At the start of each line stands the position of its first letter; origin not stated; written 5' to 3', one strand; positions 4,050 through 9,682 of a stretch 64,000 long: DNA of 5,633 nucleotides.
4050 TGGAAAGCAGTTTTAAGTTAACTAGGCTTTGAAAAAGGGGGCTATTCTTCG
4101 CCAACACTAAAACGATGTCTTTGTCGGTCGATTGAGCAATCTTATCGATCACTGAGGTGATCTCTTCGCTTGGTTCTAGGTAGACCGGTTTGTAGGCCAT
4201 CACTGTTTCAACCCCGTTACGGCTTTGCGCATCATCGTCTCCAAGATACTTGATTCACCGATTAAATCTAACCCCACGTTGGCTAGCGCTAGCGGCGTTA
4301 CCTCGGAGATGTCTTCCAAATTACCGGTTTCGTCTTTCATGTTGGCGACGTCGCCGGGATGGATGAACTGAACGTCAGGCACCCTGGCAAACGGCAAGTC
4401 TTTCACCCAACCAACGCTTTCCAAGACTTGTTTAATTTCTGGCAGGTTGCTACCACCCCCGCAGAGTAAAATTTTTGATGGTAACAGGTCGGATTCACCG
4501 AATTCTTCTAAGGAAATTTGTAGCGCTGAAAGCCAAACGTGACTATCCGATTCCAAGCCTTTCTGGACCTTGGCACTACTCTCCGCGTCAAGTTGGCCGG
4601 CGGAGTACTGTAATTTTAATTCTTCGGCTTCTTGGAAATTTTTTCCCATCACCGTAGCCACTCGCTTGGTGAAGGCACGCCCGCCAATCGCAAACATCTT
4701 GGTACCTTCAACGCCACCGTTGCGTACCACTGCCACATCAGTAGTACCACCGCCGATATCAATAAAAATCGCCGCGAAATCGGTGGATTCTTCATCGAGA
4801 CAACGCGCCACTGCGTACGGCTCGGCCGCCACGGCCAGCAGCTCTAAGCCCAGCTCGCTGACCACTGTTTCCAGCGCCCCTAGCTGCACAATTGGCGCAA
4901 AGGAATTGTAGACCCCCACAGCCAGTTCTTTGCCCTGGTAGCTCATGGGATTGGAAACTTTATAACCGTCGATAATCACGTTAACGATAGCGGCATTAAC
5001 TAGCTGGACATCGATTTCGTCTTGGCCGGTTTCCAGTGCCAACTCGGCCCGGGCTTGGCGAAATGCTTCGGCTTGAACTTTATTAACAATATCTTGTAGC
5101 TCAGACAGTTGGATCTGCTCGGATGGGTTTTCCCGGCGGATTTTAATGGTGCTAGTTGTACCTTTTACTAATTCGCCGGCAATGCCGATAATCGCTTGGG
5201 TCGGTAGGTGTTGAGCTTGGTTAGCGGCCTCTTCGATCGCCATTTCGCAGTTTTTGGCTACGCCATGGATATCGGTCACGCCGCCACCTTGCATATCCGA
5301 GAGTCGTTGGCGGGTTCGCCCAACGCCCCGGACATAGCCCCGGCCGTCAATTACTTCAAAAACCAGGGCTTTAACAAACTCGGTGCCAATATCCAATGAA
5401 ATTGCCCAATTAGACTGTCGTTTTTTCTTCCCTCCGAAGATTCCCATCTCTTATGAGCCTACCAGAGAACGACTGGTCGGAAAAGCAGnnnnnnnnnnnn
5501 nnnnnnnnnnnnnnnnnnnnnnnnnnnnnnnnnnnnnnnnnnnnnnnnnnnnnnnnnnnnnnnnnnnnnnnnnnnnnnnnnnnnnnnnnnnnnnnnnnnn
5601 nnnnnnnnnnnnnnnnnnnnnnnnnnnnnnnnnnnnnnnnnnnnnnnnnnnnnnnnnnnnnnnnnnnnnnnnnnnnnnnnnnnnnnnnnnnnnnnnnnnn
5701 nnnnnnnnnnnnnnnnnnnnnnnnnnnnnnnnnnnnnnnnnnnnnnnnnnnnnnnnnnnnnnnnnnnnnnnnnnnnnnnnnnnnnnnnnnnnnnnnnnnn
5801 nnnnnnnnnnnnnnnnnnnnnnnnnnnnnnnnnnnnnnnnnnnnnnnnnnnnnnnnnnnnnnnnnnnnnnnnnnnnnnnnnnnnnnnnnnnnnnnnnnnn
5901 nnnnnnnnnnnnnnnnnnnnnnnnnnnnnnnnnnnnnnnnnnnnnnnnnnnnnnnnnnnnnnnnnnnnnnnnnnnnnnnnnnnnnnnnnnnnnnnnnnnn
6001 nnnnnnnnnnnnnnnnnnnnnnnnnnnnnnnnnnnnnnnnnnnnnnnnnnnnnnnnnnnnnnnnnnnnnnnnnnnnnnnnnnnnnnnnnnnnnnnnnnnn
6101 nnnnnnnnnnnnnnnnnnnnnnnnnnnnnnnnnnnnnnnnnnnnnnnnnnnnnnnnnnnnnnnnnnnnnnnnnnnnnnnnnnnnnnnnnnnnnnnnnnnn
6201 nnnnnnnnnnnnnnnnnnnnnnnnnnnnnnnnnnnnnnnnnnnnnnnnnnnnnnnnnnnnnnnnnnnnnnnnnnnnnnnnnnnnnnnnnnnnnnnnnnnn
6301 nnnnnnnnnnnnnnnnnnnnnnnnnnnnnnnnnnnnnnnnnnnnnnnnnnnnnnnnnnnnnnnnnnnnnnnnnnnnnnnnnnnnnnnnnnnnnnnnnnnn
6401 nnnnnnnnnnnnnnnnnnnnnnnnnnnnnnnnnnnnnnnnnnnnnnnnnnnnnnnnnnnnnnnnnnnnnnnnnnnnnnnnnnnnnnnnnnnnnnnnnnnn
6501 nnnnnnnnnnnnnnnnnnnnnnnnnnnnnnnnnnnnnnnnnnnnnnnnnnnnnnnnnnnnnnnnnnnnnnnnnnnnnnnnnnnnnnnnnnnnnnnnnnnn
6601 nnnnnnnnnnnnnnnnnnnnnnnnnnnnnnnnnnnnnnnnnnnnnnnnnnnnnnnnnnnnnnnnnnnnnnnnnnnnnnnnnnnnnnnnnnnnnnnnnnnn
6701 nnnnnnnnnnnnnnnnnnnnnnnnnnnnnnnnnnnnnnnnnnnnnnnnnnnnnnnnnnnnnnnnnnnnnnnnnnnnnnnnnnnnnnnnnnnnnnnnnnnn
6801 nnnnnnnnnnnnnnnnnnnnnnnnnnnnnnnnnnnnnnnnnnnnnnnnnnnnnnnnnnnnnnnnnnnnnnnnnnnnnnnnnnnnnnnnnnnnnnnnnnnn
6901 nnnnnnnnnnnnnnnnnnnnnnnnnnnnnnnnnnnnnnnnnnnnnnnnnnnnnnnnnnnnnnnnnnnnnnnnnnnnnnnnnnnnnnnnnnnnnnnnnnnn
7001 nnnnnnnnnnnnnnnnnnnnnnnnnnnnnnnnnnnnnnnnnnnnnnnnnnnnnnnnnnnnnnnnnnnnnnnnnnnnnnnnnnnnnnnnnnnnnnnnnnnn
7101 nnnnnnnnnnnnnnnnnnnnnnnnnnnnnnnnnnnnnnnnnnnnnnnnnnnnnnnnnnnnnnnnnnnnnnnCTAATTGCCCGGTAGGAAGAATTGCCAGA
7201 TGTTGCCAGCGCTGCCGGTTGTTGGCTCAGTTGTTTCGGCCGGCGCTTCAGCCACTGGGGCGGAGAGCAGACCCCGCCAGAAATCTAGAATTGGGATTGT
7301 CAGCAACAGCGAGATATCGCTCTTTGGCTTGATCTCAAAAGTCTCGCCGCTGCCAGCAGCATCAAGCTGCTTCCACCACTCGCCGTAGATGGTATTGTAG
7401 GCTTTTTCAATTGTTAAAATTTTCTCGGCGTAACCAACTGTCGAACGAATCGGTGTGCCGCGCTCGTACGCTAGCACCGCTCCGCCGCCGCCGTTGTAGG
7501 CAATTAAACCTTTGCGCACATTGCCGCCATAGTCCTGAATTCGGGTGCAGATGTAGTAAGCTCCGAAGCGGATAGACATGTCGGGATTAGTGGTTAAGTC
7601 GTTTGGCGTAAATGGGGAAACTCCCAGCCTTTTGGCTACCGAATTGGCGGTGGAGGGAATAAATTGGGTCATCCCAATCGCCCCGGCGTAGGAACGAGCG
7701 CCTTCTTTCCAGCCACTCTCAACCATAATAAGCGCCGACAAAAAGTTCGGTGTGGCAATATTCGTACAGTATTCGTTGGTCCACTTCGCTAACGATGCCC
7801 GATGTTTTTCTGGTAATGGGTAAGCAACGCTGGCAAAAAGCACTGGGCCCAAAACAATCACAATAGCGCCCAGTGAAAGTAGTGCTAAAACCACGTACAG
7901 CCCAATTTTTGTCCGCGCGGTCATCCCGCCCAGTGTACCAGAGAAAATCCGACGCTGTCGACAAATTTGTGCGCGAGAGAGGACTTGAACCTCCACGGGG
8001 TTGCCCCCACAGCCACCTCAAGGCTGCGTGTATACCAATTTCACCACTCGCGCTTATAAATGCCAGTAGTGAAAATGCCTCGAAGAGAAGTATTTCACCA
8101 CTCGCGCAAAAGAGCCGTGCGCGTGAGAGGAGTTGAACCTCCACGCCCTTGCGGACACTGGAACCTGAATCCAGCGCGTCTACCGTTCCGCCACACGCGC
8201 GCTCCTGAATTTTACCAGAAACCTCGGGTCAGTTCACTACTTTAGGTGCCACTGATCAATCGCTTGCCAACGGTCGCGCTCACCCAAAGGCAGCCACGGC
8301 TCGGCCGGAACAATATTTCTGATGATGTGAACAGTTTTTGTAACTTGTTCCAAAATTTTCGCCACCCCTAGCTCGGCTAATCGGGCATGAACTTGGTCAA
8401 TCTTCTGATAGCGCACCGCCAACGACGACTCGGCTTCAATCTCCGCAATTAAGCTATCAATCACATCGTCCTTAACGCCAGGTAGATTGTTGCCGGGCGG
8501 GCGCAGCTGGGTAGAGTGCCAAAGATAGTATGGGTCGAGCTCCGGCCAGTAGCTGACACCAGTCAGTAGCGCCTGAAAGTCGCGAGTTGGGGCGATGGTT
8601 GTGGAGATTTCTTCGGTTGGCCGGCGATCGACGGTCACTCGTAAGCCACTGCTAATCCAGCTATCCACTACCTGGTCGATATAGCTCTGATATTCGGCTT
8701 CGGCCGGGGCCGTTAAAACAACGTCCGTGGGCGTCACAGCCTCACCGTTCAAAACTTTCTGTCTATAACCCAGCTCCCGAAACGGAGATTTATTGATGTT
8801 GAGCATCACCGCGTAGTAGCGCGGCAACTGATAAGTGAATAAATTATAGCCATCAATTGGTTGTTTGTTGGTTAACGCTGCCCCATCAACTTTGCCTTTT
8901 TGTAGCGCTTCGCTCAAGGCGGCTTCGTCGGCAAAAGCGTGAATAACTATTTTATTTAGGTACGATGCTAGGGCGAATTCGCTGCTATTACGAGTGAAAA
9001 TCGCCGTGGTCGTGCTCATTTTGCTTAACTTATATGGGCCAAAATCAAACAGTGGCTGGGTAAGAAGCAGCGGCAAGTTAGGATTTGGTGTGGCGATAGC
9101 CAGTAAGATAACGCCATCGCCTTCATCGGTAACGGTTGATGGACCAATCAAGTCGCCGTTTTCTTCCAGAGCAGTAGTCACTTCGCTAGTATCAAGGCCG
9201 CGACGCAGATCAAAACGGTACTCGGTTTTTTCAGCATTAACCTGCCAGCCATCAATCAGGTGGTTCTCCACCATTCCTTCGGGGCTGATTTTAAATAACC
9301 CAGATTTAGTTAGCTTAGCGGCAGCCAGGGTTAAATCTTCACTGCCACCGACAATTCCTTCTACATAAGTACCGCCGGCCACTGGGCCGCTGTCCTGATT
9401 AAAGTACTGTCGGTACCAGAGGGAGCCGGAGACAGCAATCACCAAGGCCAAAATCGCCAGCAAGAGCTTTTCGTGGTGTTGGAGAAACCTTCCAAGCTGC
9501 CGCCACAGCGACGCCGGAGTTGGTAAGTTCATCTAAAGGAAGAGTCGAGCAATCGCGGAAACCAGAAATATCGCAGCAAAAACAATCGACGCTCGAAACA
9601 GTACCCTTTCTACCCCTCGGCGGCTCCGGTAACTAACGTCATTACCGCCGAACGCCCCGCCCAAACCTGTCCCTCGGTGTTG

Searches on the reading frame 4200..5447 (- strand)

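Call 69: search_protein_families(library=pfam, proteins=[window:4200-5447:-], max_evalue=0.00001)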
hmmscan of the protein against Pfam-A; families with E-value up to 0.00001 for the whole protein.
window:4200-5447:- (415 aa): 4 families
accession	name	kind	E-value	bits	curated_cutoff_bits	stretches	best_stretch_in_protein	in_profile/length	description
PF14450.12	FtsA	-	1.5e-16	61.4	31.8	1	228-353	2-103/127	Cell division protein FtsA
PF06723.19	MreB_Mbl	-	1.1e-08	34.7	27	1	171-272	92-193/327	MreB/Mbl protein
PF11104.14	PilM_2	-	1.3e-06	28.1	27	1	208-343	164-295/340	Type IV pilus assembly protein PilM;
PF06277.17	EutA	-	2.5e-06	27.1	27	1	195-282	115-206/475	Ethanolamine utilisation protein EutA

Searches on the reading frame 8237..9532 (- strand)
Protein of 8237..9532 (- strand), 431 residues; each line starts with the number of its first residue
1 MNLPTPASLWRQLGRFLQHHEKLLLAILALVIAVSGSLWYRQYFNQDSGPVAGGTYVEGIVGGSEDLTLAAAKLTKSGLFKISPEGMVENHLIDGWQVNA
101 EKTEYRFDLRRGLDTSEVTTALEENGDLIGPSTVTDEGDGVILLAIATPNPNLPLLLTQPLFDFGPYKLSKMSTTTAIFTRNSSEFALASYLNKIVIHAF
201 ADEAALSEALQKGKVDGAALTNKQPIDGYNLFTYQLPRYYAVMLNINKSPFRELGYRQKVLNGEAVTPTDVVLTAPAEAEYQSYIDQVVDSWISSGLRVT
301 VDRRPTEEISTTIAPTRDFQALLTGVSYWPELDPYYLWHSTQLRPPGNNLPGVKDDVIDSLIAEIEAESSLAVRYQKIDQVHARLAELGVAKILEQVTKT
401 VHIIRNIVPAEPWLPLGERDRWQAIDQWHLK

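Call 69: search_protein_families(library=pfam, proteins=[window:8237-9532:-], max_evalue=0.00001)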
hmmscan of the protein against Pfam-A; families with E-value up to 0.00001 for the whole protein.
window:8237-9532:- (431 aa): 1 family
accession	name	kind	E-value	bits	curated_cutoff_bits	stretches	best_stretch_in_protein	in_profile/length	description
PF00496.27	SBP_bac_5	-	1.6e-09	37.8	32.4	1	164-258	118-220/368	Bacterial extracellular solute-binding proteins, family 5 Middle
